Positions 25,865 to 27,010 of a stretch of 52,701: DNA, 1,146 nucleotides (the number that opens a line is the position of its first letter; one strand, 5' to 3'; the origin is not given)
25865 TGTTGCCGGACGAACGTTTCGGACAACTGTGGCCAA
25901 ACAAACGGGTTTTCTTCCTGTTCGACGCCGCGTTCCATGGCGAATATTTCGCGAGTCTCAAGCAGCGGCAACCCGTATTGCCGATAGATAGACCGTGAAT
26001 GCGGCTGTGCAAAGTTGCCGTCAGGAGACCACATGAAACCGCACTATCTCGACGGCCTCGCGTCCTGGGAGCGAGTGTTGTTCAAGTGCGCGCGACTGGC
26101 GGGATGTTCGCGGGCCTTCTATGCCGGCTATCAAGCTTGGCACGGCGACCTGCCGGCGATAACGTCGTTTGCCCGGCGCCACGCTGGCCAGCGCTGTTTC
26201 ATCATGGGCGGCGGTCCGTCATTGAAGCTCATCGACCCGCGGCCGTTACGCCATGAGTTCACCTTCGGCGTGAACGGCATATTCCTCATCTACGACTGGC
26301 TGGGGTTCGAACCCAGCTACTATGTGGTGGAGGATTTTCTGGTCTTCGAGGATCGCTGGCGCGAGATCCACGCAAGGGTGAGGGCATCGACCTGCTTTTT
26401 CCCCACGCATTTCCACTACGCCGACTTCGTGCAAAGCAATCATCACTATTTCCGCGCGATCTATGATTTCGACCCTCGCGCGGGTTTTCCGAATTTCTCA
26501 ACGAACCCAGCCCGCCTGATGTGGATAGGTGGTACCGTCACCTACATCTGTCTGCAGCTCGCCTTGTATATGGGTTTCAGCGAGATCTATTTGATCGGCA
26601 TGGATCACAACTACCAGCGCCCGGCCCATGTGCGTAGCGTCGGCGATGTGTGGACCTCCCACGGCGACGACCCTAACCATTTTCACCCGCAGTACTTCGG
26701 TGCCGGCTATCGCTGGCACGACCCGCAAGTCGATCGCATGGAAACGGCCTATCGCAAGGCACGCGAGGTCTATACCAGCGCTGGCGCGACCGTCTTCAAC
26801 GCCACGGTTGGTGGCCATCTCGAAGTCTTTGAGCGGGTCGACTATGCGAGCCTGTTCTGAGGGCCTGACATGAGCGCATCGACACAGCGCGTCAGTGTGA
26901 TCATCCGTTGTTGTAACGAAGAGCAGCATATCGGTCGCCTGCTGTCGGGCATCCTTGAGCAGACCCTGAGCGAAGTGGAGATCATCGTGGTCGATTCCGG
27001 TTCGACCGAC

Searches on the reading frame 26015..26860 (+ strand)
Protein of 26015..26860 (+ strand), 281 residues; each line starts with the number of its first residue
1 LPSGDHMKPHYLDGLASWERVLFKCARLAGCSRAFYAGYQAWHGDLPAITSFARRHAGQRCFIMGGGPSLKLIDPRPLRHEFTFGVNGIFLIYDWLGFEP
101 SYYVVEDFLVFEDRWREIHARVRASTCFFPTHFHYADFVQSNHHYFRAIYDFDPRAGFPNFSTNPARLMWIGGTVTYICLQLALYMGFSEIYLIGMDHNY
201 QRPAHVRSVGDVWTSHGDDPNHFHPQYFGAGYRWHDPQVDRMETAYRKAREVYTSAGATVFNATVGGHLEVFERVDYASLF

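Call 3: search_protein_families(library=pfam, proteins=[window:26015-26860:+], max_evalue=0.01)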
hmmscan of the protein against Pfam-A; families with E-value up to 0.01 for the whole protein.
window:26015-26860:+ (281 aa): 1 family
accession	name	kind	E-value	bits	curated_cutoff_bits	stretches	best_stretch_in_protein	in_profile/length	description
PF01973.23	MptE-like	-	9.3e-11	42.2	34.6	1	53-201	19-169/171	6-hydroxymethylpterin diphosphokinase MptE-like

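Call 6: search_protein_families(library=ncbifam, proteins=[window:26015-26860:+], max_evalue=0.001)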
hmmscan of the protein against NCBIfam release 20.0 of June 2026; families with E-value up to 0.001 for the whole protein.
window:26015-26860:+ (281 aa): 0 families

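Call 8: find_encoding_contigs(protein=window:26015-26860:+, flank=10000, max_places=6)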
Protein window:26015-26860:+ (281 aa): no gene with exactly this product is on record in the collection.

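Call 9: find_homologous_proteins(query=window:26015-26860:+, max_evalue=0.001)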
Query window:26015-26860:+ (281 aa): 857 proteins with E <= 0.001 among 1781 candidates; the best 120 are listed.
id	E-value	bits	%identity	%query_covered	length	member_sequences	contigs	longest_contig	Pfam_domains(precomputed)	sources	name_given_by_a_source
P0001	2.9e-169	580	88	98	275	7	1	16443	PF01973.24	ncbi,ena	-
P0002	9.4e-166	569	85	98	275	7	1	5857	PF01973.24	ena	-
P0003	2.7e-154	531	81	97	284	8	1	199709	PF01973.24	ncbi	-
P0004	2.8e-154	531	80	98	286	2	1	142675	PF01973.24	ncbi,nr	ncbi:MAG: DUF115 domain-containing protein [Proteobacteria bacterium]|nr:DUF115 domain-containing pr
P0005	5.3e-154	530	81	97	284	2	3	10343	PF01973.24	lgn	-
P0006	1.3e-150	519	78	98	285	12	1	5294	PF01973.24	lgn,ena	-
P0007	2.6e-150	518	79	97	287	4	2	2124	PF01973.24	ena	-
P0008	5.0e-141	488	74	100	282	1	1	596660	PF01973.24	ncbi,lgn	ncbi:MAG: 6-hydroxymethylpterin diphosphokinase MptE-like protein [Gammaproteobacteria bacterium]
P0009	9.5e-141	487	71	99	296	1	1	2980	PF01973.24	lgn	-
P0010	2.2e-140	485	76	98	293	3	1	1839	PF01973.24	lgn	-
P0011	2.6e-137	475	70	98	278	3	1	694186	PF01973.24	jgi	jgi:hypothetical protein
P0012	4.2e-135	468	71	98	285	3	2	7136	PF01973.24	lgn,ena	-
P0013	1.5e-133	463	71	97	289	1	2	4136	PF01973.24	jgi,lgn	jgi:hypothetical protein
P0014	5.5e-131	455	67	98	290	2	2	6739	PF01973.24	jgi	jgi:hypothetical protein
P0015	3.4e-129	449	66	99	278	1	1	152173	PF01973.24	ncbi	-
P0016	8.2e-121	421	65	98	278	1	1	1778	PF01973.24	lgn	-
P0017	2.4e-117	410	65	94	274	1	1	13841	PF01973.24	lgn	-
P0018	2.5e-116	406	62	96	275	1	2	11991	PF01973.24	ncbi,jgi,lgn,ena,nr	ncbi:MAG: hypothetical protein DRR42_10185 [Gammaproteobacteria bacterium]|nr:MAG: hypothetical prot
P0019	1.5e-114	401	66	90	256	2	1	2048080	PF01973.24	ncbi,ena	-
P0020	8.2e-114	398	62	96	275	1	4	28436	PF01973.24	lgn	-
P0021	5.6e-113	395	61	97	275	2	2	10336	PF01973.24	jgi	jgi:hypothetical protein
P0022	6.4e-112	392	64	94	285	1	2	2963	PF01973.24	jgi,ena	-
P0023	5.7e-111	389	61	94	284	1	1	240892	PF01973.24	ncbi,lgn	ncbi:MAG: DUF115 domain-containing protein [Sumerlaeia bacterium]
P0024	1.4e-109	384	71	78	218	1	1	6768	PF01973.24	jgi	jgi:hypothetical protein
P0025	1.5e-108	381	62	94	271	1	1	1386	PF01973.24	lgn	-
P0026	1.7e-107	377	60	95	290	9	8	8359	PF01973.24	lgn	-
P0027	2.3e-107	377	62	94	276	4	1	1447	PF01973.24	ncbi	-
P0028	2.9e-107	377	59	94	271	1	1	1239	PF01973.24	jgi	jgi:hypothetical protein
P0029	7.4e-107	375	59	100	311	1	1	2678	PF01973.24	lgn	-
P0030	1.6e-106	374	60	95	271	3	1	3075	PF01973.24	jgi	jgi:hypothetical protein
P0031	2.8e-106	373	59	94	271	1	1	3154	PF01973.24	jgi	jgi:hypothetical protein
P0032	1.5e-105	371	58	94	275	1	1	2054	PF01973.24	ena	-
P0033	1.6e-105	371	58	95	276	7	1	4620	PF01973.24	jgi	-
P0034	3.2e-105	370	60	93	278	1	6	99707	PF01973.24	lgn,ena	-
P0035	4.1e-105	370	58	95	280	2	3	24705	PF01973.24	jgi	jgi:hypothetical protein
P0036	5.1e-105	369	58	94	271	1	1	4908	PF01973.24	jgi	jgi:hypothetical protein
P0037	8.6e-105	369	58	93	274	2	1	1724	PF01973.24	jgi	-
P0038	2.3e-104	367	58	99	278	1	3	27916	PF01973.24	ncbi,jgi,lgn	ncbi:MAG: hypothetical protein ACI9QQ_000750 [Myxococcota bacterium]|jgi:hypothetical protein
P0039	2.5e-103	364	57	94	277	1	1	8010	PF01973.24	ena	-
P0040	3.5e-103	363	56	96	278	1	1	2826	PF01973.24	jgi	jgi:hypothetical protein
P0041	2.6e-102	360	58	93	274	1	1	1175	PF01973.24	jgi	jgi:hypothetical protein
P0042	2.6e-102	360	58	94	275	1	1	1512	PF01973.24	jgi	jgi:hypothetical protein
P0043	5.3e-102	359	58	94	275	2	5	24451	PF01973.24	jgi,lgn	jgi:hypothetical protein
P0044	1.6e-101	358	55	94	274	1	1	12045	PF01973.24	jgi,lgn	-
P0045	2.4e-101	357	60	93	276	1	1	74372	PF01973.24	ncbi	-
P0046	5.1e-101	356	56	94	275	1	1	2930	PF01973.24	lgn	-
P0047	1.4e-100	355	55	95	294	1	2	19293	PF01973.24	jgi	jgi:hypothetical protein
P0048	3.1e-100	354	58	93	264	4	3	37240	PF01973.24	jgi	-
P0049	4.5e-100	353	57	97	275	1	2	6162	PF01973.24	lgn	-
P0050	2.0e-99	351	56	94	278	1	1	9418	PF01973.24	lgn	-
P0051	3.5e-99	350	55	95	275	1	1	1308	PF01973.24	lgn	-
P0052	2.1e-98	348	55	95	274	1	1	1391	PF01973.24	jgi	jgi:hypothetical protein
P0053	1.1e-97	345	57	95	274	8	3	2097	PF01973.24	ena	-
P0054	5.3e-97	343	60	90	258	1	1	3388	PF01973.24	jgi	-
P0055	3.1e-95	337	54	94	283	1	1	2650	PF01973.24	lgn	-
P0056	9.8e-94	332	56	93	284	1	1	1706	PF01973.24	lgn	-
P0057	1.6e-93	332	56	97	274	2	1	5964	PF01973.24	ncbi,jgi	-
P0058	1.2e-92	329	81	61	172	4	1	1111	PF01973.24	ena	-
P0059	2.6e-90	321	66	73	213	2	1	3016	PF01973.24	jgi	jgi:hypothetical protein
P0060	1.2e-89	319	55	94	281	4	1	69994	PF01973.24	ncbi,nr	ncbi:MAG: DUF115 domain-containing protein [Myxococcales bacterium]|nr:DUF115 domain-containing prot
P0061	6.4e-89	316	63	74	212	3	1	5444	PF01973.24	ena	-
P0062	8.4e-89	316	54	95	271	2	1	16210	PF01973.24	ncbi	-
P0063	5.1e-86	307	60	79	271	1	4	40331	PF01973.24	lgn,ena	-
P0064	6.1e-84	300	54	94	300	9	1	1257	PF01973.24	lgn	-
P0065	2.1e-82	295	57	79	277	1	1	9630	PF01973.24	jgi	jgi:hypothetical protein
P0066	3.1e-82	294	57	83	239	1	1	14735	PF01973.24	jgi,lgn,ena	-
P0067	9.2e-82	293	57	83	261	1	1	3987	PF01973.24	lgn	-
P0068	4.9e-81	291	76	57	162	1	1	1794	PF01973.24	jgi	jgi:hypothetical protein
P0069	1.7e-79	285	49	93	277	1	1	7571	PF01973.24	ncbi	-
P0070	2.8e-79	285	50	98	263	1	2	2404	PF01973.24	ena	-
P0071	4.5e-79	284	53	83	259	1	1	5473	PF01973.24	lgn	-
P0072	5.4e-79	284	57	81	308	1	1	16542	PF01973.24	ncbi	ncbi:6-hydroxymethylpterin diphosphokinase MptE-like protein [Candidatus Poribacteria bacterium]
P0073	6.7e-78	280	53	83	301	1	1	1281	PF01973.24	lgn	-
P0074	1.0e-77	280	56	80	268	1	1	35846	PF01973.24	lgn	-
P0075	1.0e-77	280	56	83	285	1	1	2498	PF01973.24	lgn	-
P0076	1.4e-77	279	55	83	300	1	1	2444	PF01973.24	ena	-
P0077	1.8e-77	279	55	83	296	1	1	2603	PF01973.24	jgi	jgi:hypothetical protein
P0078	1.2e-76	276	54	83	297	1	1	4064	PF01973.24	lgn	-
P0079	2.3e-76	275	55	83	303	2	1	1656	PF01973.24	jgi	jgi:hypothetical protein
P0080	3.0e-76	275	54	80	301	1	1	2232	PF01973.24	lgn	-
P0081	8.0e-76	273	55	83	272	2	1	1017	PF01973.24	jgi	jgi:hypothetical protein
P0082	1.0e-75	273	49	91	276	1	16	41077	PF01973.24,PF27901.1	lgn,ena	-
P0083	1.1e-75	273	53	83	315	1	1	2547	PF01973.24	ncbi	-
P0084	1.4e-75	273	56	78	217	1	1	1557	PF01973.24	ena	-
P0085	1.9e-75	272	53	83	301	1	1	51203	PF01973.24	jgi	jgi:hypothetical protein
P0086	5.1e-75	271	53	83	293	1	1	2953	PF01973.24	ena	-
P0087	7.0e-75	270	50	94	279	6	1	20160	PF01973.24,PF27901.1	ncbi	-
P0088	1.1e-74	270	51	90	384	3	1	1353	PF01973.24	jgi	jgi:hypothetical protein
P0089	1.4e-74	269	53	83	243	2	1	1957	PF01973.24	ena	-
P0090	1.5e-74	269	52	83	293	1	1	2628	PF01973.24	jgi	jgi:hypothetical protein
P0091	1.5e-74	269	51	83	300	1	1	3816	PF01973.24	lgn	-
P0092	1.6e-74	269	53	83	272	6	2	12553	PF01973.24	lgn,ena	-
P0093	1.9e-74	269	53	83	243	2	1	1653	PF01973.24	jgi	-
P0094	2.1e-74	269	54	82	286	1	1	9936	PF01973.24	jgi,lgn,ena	-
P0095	2.2e-74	269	53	83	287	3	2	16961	PF01973.24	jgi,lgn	-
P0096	2.8e-74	268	54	83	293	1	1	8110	PF01973.24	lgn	-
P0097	4.5e-74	268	53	83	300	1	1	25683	PF01973.24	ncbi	-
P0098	8.3e-74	267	53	83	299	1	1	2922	PF01973.24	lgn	-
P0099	9.0e-74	267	49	95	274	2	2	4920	PF01973.24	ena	-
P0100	9.1e-74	267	53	85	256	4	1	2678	PF01973.24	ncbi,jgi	jgi:hypothetical protein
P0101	1.1e-73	266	48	96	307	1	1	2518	PF01973.24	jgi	jgi:hypothetical protein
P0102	1.4e-73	266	52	84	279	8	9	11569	PF01973.24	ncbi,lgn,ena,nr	ncbi:MAG: motility associated factor glycosyltransferase family protein [Myxococcales bacterium]|nr:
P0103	1.6e-73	266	54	80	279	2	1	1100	PF01973.24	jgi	jgi:hypothetical protein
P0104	1.7e-73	266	51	85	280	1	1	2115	PF01973.24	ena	-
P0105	1.7e-73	266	48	94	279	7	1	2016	PF01973.24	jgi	jgi:hypothetical protein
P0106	1.8e-73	266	54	80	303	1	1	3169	PF01973.24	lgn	-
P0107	1.9e-73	266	52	83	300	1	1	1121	PF01973.24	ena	-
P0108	2.0e-73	266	49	94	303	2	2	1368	PF01973.24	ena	-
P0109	2.1e-73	265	54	83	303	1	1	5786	PF01973.24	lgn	-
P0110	2.6e-73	265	53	83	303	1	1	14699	PF01973.24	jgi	-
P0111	2.7e-73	265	52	83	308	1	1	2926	PF01973.24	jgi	jgi:hypothetical protein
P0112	4.2e-73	264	47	94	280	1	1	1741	PF01973.24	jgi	jgi:hypothetical protein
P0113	4.7e-73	264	51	83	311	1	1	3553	PF01973.24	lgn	-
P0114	8.0e-73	264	54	83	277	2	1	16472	PF01973.24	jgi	jgi:hypothetical protein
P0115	8.4e-73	263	53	83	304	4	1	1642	PF01973.24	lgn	-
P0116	8.4e-73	263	56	78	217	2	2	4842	PF01973.24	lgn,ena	-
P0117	9.4e-73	263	50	83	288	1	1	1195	PF01973.24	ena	-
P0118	1.6e-72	263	52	83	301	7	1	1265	PF01973.24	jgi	jgi:hypothetical protein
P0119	1.9e-72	262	52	83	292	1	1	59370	PF01973.24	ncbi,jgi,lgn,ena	jgi:hypothetical protein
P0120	2.1e-72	262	52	82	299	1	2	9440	PF01973.24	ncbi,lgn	-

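Call 10: find_encoding_contigs(protein=P0003, flank=10000, max_places=2)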
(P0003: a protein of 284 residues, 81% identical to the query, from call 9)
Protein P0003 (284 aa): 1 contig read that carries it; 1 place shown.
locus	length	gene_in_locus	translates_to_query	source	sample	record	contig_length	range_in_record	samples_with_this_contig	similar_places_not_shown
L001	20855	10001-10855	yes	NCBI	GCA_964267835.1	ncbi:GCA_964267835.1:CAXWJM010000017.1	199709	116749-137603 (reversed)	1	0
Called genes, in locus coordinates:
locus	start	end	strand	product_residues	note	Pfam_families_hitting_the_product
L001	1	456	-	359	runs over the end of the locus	PF07238:PilZ, PF07793:DUF1631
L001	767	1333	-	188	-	PF13441:Gly-zipper_YMGG (weak), PF13436:Gly-zipper_OmpA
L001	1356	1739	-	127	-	-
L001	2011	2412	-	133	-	PF02627:CMD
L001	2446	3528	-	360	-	PF01063:Aminotran_4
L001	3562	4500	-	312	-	PF01063:Aminotran_4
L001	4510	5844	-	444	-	-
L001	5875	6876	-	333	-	PF00561:Abhydrolase_1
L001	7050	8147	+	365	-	PF01408:GFO_IDH_MocA, PF22725:GFO_IDH_MocA_C3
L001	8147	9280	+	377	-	PF01073:3Beta_HSD (faint), PF01370:Epimerase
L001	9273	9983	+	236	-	PF05050:Methyltransf_21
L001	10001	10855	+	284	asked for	PF01973:MptE-like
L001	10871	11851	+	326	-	PF00535:Glycos_transf_2, PF13641:Glyco_tranf_2_3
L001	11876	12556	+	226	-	PF02348:CTP_transf_3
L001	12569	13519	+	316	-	PF00389:2-Hacid_dh, PF02826:2-Hacid_dh_C, PF07991:KARI_N (faint)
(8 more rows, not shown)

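Call 11: find_encoding_contigs(protein=P0008, flank=10000, max_places=2)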
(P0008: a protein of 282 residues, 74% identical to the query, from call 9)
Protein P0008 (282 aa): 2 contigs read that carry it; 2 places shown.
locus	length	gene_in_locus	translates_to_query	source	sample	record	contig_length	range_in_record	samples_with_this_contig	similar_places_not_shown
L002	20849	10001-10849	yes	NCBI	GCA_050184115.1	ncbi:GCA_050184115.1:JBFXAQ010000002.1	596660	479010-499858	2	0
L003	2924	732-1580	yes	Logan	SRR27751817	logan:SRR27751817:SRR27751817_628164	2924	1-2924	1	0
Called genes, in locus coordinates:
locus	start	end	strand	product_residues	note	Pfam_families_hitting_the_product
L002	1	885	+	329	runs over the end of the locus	PF03069:FmdA_AmdA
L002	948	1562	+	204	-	-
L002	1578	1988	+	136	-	PF00892:EamA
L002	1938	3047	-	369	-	PF00149:Metallophos (weak)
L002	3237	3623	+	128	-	PF00072:Response_reg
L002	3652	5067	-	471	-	PF01425:Amidase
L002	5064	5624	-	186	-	PF08238:Sel1 (weak)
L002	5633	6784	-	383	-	PF02515:CoA_transf_3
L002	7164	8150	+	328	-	PF01408:GFO_IDH_MocA, PF22725:GFO_IDH_MocA_C3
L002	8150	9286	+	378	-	PF01370:Epimerase, PF04321:RmlD_sub_bind (weak)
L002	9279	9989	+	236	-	PF05050:Methyltransf_21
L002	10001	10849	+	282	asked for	PF01973:MptE-like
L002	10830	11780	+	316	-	PF00535:Glycos_transf_2, PF13641:Glyco_tranf_2_3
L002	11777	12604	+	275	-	PF00535:Glycos_transf_2, PF10111:Glyco_tranf_2_2, PF13641:Glyco_tranf_2_3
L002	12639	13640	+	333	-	PF00535:Glycos_transf_2, PF13641:Glyco_tranf_2_3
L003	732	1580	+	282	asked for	PF01973:MptE-like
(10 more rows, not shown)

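Call 12: find_encoding_contigs(protein=P0023, flank=10000, max_places=2)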
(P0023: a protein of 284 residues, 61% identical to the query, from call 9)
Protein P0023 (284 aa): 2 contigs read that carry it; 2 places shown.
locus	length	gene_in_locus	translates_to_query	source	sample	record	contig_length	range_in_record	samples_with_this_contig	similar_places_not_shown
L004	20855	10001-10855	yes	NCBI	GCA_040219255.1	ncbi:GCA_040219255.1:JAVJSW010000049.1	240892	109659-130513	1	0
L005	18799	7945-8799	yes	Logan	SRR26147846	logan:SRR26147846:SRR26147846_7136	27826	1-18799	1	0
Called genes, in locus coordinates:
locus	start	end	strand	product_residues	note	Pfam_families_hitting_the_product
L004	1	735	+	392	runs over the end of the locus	PF02670:DXP_reductoisom, PF08436:DXP_redisom_C, PF13288:DXPR_C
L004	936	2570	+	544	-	PF02163:Peptidase_M50, PF13180:PDZ_2 (faint), PF00595:PDZ (faint), PF14685:PDZ_Tricorn (faint), PF17820:PDZ_6 (faint), PF21558:Pept_S41_N_bact (faint)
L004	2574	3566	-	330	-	PF00535:Glycos_transf_2, PF10111:Glyco_tranf_2_2, PF13641:Glyco_tranf_2_3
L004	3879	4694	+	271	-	PF01061:ABC2_membrane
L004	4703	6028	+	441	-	PF00005:ABC_tran, PF14524:Wzt_C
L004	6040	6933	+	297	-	PF05050:Methyltransf_21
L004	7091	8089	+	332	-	PF01408:GFO_IDH_MocA, PF22725:GFO_IDH_MocA_C3 (weak)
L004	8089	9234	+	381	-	PF01370:Epimerase, PF04321:RmlD_sub_bind, PF07993:NAD_binding_4 (faint), PF16363:GDP_Man_Dehyd (weak)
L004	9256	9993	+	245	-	PF05050:Methyltransf_21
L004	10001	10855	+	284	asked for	PF01973:MptE-like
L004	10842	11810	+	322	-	PF13641:Glyco_tranf_2_3, PF00535:Glycos_transf_2, PF10111:Glyco_tranf_2_2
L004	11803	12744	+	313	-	PF08241:Methyltransf_11, PF13649:Methyltransf_25 (weak)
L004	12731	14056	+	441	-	-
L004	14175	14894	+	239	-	PF02348:CTP_transf_3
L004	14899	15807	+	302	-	PF13641:Glyco_tranf_2_3, PF00535:Glycos_transf_2, PF10111:Glyco_tranf_2_2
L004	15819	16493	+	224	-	PF04199:Cyclase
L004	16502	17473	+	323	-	PF00389:2-Hacid_dh, PF02826:2-Hacid_dh_C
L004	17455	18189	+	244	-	PF00106:adh_short, PF01370:Epimerase, PF08659:KR (weak), PF13561:adh_short_C2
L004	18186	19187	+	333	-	PF13641:Glyco_tranf_2_3, PF00535:Glycos_transf_2, PF10111:Glyco_tranf_2_2 (faint), PF13632:Glyco_trans_2_3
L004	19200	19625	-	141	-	PF14237:GYF_2, PF10601:zf-LITAF-like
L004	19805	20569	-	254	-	PF02527:GidB, PF13847:Methyltransf_31 (weak)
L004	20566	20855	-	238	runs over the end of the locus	PF00535:Glycos_transf_2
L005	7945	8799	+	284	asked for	PF01973:MptE-like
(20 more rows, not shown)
